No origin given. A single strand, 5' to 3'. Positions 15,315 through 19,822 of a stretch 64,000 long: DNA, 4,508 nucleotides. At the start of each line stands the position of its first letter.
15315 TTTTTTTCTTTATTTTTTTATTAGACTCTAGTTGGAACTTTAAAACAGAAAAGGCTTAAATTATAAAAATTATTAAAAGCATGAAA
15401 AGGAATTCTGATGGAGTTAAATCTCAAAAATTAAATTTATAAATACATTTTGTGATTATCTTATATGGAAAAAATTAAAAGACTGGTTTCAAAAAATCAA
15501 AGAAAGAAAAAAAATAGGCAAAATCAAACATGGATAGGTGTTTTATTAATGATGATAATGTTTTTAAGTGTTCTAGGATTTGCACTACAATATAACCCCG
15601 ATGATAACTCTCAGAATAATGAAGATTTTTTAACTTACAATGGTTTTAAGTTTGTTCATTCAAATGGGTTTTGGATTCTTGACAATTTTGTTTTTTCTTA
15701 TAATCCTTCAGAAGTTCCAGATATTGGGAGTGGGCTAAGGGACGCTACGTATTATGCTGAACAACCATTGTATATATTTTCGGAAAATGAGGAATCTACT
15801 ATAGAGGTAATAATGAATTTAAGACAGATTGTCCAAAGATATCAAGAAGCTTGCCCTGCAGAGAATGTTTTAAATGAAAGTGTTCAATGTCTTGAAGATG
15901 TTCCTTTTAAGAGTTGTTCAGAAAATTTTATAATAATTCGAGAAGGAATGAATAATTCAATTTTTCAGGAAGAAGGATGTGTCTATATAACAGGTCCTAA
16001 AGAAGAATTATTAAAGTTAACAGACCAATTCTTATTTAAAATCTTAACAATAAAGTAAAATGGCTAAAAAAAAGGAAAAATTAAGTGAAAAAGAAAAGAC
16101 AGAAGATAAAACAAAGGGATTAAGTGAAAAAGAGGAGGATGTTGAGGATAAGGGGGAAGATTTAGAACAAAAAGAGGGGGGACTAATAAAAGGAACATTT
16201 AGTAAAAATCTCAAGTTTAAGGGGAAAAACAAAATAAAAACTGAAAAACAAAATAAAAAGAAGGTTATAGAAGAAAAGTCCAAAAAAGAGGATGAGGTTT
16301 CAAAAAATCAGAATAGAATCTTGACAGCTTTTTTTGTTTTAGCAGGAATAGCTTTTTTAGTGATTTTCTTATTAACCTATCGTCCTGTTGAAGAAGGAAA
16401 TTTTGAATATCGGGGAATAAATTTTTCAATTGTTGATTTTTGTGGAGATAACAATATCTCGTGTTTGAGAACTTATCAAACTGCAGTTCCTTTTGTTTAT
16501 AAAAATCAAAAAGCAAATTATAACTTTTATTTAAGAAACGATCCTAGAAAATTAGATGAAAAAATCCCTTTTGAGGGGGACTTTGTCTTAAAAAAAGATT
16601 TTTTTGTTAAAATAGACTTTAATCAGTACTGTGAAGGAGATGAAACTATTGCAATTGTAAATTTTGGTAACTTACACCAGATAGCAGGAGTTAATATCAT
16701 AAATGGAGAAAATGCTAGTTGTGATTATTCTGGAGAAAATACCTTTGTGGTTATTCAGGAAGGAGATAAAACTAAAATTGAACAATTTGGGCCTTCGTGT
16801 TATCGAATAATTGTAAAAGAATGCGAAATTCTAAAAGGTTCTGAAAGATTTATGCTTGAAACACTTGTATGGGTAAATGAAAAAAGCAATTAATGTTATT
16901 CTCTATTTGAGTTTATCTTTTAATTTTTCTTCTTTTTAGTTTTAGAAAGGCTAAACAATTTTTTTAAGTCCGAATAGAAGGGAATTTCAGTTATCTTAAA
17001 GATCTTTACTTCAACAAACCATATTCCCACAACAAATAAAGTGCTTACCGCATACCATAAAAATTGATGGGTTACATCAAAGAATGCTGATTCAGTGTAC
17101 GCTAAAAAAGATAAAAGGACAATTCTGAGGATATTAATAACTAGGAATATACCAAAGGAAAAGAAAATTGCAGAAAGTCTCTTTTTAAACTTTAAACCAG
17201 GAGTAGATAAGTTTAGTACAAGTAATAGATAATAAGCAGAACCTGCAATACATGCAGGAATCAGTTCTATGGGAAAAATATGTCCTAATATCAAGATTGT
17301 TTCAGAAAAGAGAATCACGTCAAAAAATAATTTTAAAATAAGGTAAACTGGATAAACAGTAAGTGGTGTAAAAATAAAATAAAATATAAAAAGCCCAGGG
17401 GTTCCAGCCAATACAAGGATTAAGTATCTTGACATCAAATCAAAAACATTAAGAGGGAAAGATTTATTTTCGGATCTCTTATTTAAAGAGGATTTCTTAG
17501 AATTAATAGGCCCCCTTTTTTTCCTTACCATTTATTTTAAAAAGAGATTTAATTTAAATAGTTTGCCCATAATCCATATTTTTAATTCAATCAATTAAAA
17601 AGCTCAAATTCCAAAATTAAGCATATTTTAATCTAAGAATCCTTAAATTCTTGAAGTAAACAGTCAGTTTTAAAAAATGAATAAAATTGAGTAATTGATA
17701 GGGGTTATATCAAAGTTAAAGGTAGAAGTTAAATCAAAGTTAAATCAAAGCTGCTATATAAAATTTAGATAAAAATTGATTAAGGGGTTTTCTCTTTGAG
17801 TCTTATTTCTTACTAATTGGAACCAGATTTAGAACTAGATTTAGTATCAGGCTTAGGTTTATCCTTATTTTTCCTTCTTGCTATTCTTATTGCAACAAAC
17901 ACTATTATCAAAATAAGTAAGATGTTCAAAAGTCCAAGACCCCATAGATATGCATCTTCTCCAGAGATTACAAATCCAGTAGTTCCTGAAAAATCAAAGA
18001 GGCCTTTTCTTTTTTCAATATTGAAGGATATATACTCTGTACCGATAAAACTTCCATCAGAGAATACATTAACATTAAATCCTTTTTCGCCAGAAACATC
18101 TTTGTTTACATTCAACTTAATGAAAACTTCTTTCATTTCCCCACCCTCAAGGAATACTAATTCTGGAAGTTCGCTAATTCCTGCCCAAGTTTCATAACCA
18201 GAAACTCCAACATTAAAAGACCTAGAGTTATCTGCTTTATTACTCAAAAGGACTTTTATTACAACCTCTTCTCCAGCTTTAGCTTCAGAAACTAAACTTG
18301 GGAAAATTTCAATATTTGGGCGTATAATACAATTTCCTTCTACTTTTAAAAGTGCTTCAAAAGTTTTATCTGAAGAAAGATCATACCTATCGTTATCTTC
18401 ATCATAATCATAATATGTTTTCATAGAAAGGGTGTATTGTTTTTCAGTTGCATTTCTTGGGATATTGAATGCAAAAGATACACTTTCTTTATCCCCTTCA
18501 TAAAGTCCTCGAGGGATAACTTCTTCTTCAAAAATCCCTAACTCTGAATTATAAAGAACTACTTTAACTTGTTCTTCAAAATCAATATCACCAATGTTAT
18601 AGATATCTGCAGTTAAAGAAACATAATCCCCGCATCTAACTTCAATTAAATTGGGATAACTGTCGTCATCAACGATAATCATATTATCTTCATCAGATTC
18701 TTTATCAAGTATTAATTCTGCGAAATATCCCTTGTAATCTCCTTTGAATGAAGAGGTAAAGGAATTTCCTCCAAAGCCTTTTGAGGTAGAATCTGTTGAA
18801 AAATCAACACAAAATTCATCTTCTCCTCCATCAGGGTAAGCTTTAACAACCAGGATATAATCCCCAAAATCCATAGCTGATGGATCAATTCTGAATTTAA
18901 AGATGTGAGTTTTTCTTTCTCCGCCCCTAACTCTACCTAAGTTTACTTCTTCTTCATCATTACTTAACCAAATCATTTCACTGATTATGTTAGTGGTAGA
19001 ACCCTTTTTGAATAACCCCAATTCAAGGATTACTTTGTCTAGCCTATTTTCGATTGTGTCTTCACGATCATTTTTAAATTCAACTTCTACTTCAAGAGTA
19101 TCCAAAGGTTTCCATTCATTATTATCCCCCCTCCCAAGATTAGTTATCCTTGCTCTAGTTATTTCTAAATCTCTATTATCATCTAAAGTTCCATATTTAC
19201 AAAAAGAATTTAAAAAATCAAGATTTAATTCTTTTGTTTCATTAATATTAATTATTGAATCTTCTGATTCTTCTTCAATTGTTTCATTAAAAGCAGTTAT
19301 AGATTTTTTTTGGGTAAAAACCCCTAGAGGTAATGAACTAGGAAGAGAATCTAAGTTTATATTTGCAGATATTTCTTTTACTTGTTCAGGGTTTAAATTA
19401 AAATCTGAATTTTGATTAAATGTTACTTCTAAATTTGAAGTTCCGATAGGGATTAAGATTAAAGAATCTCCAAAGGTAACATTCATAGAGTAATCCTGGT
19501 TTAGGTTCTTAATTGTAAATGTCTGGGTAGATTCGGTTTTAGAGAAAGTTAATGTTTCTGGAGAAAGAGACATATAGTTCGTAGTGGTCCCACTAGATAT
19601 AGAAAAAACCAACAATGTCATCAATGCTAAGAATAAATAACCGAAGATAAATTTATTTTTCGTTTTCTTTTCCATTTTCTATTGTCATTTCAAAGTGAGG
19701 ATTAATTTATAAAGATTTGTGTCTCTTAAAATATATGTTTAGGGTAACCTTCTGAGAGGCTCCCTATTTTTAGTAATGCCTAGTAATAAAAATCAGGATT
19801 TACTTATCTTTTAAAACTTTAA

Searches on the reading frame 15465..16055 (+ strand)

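Call 9: search_protein_families(library=pfam, proteins=[window:15465-16055:+], max_evalue=0.001)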
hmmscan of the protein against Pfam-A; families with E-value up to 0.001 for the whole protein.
window:15465-16055:+ (197 aa): 0 families

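Call 48: search_protein_families(library=ncbifam, proteins=[window:15465-16055:+], max_evalue=0.01)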
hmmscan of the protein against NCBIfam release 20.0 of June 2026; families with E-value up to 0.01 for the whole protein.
window:15465-16055:+ (197 aa): 1 family
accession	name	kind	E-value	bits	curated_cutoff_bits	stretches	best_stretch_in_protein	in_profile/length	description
TIGR04370.1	glyco_rpt_poly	subfamily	0.0078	15.2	40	1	13-82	207-273/396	oligosaccharide repeat unit polymerase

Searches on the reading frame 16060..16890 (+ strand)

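Call 9: search_protein_families(library=pfam, proteins=[window:16060-16890:+], max_evalue=0.001)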
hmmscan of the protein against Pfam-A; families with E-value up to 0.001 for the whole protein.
window:16060-16890:+ (277 aa): 0 families

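Call 60: search_protein_families(library=ncbifam, proteins=[window:16060-16890:+], max_evalue=0.01)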
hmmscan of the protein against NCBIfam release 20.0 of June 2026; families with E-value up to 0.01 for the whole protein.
window:16060-16890:+ (277 aa): 1 family
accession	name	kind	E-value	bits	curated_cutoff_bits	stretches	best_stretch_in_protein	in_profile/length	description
NF053700.1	bfi2_fam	equivalog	0.0058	16.1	350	1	56-108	4-55/294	Bf21 family immunity protein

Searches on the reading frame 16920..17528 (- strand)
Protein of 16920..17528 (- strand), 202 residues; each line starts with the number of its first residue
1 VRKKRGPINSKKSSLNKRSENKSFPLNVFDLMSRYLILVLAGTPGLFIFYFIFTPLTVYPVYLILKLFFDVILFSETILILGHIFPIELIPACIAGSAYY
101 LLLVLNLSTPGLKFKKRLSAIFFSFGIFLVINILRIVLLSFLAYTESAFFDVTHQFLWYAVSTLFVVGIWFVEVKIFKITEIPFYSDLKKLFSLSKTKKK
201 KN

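Call 9: search_protein_families(library=pfam, proteins=[window:16920-17528:-], max_evalue=0.001)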
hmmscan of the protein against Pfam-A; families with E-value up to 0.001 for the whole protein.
window:16920-17528:- (202 aa): 0 families

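Call 60: search_protein_families(library=ncbifam, proteins=[window:16920-17528:-], max_evalue=0.01)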
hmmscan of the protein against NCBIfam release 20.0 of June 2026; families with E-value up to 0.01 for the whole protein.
window:16920-17528:- (202 aa): 8 families
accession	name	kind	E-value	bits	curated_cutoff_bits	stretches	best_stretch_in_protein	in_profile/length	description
NF033505.2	paceosortase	exception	2.2e-63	213.3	80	1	29-195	2-166/167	pacearchaeosortase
TIGR04178.1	exo_archaeo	signature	3.9e-08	33.5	23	1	90-176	4-94/97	exosortase/archaeosortase family protein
TIGR04124.1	archaeo_artE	exception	5.5e-06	26.5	95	1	34-176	11-150/153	archaeosortase family protein ArtE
NF046081.1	exosort_XrtX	exception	3.4e-05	23.8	170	1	87-177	73-162/168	exosortase X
TIGR04175.1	archaeo_artD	exception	4.6e-05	23.4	125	1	46-172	13-140/150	archaeosortase D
TIGR04177.1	exosort_XrtH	exception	7.7e-05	22.7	86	1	85-175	64-153/158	exosortase H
TIGR04144.1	archaeo_VPXXXP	exception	0.00068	19.6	150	1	84-170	61-146/156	archaeosortase B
TIGR04300.1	exosort_XrtM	exception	0.0045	17.4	125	1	88-162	56-129/150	exosortase family protein XrtM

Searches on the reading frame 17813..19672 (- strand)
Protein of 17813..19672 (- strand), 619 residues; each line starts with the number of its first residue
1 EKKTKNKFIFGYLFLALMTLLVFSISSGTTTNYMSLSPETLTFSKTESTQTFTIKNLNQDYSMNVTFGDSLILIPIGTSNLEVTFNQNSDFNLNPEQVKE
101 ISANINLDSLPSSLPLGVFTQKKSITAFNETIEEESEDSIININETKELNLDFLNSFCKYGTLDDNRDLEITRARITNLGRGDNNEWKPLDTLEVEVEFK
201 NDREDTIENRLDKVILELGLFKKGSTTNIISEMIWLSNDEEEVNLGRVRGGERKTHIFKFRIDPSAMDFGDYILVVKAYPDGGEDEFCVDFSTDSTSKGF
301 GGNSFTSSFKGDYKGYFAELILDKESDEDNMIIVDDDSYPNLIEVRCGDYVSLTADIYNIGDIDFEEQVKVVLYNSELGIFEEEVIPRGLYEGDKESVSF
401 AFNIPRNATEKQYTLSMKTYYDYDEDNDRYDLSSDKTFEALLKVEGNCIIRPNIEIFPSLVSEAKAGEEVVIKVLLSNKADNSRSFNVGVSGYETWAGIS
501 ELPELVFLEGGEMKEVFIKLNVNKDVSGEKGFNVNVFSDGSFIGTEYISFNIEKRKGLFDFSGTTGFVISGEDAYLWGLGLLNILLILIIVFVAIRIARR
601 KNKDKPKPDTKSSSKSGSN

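Call 9: search_protein_families(library=pfam, proteins=[window:17813-19672:-], max_evalue=0.001)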
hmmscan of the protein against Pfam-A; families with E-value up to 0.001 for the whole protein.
window:17813-19672:- (619 aa): 0 families

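Call 60: search_protein_families(library=ncbifam, proteins=[window:17813-19672:-], max_evalue=0.01)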
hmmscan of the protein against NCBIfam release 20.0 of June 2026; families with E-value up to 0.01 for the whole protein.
window:17813-19672:- (619 aa): 1 family
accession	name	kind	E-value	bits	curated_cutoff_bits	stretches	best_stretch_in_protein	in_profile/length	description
NF033506.0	PACE-CTERM-PROT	exception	1.3e-116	390.8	110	1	35-600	114-627/627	putative S-layer protein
